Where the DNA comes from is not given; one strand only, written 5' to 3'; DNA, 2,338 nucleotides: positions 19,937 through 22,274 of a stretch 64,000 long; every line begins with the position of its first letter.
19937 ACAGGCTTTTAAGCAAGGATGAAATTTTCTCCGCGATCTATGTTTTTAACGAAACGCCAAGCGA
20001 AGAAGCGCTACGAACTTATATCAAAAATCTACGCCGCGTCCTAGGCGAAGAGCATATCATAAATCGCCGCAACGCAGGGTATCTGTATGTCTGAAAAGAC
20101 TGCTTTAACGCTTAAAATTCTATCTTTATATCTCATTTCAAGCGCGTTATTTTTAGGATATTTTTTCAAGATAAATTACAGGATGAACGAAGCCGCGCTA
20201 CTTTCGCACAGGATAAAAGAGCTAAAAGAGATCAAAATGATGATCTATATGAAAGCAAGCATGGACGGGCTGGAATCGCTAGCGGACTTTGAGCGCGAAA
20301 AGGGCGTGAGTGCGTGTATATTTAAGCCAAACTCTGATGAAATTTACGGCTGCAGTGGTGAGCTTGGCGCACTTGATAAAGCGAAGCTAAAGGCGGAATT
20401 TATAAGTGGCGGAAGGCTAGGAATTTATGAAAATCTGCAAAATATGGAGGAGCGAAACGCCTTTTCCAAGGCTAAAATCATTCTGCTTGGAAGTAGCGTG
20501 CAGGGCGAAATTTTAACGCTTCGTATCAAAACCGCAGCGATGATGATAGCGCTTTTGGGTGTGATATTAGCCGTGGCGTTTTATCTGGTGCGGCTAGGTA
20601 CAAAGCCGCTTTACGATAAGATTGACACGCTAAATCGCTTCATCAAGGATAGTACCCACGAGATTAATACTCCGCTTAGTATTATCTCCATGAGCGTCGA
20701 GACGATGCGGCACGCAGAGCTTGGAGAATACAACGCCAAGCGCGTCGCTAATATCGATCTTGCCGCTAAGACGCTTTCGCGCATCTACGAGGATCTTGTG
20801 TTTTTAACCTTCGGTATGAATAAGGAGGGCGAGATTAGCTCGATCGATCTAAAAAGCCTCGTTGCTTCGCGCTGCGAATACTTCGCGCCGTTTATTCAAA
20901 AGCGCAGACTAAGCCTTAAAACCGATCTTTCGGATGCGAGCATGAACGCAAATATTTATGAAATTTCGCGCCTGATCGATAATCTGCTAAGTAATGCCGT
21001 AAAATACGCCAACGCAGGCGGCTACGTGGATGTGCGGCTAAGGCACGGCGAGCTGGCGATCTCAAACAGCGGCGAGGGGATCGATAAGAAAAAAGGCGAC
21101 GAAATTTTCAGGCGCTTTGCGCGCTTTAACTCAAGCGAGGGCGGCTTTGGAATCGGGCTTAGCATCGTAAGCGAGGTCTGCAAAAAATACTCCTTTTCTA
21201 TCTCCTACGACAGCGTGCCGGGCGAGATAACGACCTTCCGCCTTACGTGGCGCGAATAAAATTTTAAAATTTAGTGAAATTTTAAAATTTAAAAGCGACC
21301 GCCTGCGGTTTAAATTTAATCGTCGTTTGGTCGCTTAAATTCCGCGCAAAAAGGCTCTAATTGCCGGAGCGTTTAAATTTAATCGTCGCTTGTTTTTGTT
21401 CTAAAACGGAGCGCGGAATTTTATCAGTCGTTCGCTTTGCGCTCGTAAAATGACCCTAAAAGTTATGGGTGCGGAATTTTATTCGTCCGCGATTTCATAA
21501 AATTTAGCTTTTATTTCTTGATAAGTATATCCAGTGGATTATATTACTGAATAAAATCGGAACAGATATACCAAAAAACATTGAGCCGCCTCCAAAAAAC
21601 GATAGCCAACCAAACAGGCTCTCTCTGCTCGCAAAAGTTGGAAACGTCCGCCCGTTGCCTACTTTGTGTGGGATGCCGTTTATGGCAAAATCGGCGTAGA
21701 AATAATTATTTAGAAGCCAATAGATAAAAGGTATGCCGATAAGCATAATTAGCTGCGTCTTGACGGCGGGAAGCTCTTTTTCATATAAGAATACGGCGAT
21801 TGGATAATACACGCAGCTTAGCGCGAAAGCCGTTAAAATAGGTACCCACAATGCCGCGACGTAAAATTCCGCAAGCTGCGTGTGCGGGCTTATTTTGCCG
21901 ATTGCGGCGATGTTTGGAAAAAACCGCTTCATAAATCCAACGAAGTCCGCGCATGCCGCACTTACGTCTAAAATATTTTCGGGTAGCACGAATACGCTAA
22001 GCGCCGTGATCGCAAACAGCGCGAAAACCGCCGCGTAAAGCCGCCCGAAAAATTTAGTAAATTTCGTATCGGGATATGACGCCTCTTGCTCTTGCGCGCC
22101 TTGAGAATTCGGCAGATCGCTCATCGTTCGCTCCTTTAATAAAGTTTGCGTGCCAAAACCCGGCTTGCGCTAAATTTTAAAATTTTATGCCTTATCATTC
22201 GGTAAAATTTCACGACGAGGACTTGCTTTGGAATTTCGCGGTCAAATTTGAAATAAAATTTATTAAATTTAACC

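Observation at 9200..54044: The 9-mer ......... is strongly over-represented and may act as an uptake or recognition signal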

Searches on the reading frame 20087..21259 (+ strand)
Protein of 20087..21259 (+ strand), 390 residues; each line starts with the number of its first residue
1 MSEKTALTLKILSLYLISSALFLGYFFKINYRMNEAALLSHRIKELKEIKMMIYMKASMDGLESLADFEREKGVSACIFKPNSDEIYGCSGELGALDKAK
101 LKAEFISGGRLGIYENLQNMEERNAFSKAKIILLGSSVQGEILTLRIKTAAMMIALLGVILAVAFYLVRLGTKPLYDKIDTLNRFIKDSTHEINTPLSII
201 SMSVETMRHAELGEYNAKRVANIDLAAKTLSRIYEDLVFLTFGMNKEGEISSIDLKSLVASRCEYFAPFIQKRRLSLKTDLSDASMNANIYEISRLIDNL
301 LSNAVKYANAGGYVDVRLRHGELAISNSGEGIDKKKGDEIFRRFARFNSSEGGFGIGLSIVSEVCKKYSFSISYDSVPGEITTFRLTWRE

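Call 39: search_protein_families(library=pfam, proteins=[window:20087-21259:+], max_evalue=0.00001)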
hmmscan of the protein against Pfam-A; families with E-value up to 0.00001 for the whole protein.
window:20087-21259:+ (390 aa): 2 families
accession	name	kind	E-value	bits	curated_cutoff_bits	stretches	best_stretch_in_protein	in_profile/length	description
PF02518.31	HATPase_c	-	6.3e-19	68.9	26.4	1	293-388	6-107/111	Histidine kinase-, DNA gyrase B-, and HSP90-like ATPase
PF00512.31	HisKA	-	7e-08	32.8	26.9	1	182-239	2-59/66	His Kinase A (phospho-acceptor) domain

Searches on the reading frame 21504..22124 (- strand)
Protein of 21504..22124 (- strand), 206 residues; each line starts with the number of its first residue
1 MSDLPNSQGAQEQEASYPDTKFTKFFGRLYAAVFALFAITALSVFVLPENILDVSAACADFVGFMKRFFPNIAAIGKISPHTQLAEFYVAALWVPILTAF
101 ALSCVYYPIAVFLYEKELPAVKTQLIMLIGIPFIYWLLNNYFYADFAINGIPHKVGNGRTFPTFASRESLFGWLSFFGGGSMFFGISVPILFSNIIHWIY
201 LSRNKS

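Call 39: search_protein_families(library=pfam, proteins=[window:21504-22124:-], max_evalue=0.00001)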
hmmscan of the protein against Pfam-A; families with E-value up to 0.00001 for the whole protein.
window:21504-22124:- (206 aa): 0 families

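Call 54: search_protein_families(library=ncbifam, proteins=[window:21504-22124:-], max_evalue=0.001)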
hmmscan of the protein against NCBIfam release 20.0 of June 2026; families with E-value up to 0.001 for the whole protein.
window:21504-22124:- (206 aa): 0 families
